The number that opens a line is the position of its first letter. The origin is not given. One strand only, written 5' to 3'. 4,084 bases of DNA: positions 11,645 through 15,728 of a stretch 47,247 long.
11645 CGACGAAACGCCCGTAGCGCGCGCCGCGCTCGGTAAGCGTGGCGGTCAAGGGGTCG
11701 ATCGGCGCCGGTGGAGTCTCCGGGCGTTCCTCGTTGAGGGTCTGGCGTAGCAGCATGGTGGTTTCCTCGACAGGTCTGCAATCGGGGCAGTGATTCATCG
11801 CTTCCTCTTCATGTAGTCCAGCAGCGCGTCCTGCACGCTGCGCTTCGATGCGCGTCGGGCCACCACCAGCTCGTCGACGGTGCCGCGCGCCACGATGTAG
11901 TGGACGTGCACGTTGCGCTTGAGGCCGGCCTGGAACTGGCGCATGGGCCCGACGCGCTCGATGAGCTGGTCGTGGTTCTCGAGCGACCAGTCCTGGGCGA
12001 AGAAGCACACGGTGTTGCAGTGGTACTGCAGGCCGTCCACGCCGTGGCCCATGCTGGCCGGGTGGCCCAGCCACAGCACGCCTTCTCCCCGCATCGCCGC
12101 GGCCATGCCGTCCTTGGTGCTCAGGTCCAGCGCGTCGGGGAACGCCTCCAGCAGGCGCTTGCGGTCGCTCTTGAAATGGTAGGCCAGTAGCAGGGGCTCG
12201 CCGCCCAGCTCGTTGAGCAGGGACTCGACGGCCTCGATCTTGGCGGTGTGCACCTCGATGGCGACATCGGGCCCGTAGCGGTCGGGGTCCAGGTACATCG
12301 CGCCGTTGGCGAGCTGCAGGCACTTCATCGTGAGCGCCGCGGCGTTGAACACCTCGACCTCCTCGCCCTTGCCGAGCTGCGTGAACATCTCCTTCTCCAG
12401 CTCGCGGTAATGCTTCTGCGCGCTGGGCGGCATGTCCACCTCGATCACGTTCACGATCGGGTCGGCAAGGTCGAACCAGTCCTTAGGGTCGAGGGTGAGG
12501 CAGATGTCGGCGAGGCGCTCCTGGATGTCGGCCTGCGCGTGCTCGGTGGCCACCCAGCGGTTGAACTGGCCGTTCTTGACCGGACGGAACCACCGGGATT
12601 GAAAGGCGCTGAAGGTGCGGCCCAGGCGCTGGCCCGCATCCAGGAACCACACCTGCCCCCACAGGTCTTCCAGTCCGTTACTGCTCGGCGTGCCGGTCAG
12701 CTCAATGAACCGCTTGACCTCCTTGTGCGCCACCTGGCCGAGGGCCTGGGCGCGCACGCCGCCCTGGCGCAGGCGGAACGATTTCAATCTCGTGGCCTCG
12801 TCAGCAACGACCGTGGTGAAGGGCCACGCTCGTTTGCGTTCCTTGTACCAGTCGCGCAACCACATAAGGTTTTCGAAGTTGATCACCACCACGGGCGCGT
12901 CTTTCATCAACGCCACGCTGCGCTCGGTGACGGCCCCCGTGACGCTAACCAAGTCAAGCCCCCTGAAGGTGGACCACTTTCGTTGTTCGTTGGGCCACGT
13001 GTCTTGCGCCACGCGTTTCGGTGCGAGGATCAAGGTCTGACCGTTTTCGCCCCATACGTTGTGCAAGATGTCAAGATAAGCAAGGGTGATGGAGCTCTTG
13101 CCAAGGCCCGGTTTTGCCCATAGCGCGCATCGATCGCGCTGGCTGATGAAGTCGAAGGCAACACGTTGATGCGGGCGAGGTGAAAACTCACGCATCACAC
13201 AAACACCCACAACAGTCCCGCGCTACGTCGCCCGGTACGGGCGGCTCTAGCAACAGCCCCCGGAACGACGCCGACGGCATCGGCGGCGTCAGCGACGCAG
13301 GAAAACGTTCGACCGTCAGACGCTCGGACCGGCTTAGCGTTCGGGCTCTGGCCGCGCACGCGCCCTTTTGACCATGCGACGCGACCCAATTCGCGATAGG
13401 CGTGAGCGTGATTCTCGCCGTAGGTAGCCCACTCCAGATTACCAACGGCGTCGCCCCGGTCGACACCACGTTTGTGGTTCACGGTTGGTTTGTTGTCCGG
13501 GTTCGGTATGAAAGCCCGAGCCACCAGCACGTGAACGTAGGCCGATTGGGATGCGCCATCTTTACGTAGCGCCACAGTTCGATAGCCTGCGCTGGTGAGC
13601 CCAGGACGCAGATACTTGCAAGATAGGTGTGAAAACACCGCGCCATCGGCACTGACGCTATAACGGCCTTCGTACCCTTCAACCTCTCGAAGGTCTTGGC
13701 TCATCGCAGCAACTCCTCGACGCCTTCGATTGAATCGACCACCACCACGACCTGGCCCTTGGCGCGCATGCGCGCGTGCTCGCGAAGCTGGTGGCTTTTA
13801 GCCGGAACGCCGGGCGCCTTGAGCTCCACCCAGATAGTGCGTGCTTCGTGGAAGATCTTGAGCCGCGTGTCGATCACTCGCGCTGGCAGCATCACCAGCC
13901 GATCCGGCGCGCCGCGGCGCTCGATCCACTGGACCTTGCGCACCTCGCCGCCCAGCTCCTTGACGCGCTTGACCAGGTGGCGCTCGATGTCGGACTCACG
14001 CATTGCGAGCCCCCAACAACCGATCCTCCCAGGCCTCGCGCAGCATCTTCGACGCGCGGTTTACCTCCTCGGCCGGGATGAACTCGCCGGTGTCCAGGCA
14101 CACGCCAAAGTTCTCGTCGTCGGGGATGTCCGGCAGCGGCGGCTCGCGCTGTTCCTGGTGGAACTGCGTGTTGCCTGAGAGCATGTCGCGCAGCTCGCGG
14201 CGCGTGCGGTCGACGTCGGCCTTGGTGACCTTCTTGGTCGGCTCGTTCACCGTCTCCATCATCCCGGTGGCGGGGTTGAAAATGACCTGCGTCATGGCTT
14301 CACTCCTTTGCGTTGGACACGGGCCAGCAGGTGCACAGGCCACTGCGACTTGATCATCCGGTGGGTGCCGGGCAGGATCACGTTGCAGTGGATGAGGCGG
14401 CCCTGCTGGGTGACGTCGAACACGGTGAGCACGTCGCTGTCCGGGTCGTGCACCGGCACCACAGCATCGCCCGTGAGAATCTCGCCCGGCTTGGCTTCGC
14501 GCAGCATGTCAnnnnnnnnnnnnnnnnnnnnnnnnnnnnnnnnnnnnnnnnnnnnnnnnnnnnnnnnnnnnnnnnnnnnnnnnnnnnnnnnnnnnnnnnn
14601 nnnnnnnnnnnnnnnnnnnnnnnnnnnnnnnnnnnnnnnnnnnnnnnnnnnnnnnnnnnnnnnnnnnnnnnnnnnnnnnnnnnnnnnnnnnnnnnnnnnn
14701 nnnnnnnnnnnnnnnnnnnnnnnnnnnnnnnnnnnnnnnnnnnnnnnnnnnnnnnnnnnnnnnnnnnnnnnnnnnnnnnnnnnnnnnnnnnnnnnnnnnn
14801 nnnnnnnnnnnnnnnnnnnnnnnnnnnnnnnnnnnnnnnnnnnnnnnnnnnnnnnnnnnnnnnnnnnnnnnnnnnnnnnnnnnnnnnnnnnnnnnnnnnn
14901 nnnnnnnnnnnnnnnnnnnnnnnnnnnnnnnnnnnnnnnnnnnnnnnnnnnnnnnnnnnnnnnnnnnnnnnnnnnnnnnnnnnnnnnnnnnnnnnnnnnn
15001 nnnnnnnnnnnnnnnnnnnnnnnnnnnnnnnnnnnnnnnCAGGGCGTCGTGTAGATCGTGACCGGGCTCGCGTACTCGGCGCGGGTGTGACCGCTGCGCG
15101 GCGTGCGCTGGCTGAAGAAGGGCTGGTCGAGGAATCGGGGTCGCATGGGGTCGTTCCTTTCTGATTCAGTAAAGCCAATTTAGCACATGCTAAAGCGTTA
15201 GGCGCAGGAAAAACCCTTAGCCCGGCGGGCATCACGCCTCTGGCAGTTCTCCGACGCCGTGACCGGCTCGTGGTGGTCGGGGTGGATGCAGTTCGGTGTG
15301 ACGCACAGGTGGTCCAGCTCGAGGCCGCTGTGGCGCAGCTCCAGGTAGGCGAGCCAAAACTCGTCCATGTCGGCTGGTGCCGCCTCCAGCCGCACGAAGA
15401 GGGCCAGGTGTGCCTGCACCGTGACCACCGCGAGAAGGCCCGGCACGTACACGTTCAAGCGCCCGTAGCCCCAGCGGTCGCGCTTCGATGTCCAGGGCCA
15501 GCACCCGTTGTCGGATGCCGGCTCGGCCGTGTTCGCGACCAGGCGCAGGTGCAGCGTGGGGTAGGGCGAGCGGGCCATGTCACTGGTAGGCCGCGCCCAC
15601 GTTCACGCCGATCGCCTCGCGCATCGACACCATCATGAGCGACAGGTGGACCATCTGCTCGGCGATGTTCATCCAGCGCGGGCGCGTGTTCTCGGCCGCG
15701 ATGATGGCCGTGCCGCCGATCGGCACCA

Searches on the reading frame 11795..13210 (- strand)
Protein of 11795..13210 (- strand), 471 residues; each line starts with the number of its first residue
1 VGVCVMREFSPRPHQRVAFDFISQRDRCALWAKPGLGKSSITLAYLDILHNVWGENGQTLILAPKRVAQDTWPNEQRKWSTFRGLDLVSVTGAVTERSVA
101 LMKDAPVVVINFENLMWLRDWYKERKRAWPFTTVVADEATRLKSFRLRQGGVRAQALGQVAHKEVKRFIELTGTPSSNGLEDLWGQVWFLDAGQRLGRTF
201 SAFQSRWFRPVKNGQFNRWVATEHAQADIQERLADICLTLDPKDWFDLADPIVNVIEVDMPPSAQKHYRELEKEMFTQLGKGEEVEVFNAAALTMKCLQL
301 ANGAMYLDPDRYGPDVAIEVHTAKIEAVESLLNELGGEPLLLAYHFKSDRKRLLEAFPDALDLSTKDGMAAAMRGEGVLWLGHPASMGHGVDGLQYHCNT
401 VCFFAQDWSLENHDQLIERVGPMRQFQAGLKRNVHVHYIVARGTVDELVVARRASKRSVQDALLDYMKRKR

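Call 55: search_protein_families(library=pfam, proteins=[window:11795-13210:-], max_evalue=0.001)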
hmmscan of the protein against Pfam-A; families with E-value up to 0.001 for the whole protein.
window:11795-13210:- (471 aa): 4 families
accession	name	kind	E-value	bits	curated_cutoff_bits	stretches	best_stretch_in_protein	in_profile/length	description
PF00176.29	SNF2-rel_dom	-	3.6e-15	56.3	24.9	1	29-290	21-272/290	SNF2-related domain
PF00270.35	DEAD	-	1.2e-07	32.1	26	1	12-178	1-162/167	DEAD/DEAH box helicase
PF13481.12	AAA_25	-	2.4e-05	24.5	27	0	10-45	18-53/195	AAA domain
PF04851.21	ResIII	-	0.00013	22.4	22.5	1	9-176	2-163/164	Type III restriction enzyme, res subunit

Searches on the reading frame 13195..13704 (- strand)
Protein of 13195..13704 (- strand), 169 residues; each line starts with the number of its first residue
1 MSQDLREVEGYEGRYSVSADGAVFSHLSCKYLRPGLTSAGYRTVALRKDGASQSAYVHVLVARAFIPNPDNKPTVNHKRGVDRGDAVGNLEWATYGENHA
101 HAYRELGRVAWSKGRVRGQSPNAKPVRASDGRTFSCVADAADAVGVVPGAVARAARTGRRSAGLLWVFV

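Call 55: search_protein_families(library=pfam, proteins=[window:13195-13704:-], max_evalue=0.001)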
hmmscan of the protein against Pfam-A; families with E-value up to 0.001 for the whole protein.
window:13195-13704:- (169 aa): 1 family
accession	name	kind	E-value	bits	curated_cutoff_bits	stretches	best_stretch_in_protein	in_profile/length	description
PF07463.16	NUMOD4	-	4.8e-06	27.2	23.4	1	7-47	5-49/49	NUMOD4 motif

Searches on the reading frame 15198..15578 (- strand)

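Call 55: search_protein_families(library=pfam, proteins=[window:15198-15578:-], max_evalue=0.001)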
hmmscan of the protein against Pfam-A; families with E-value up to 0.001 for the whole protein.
window:15198-15578:- (126 aa): 1 family
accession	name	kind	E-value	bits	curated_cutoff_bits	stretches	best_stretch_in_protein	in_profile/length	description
PF05551.17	zf-His_Me_endon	-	0.00073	20.2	27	1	26-114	2-93/131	Zinc-binding loop region of homing endonuclease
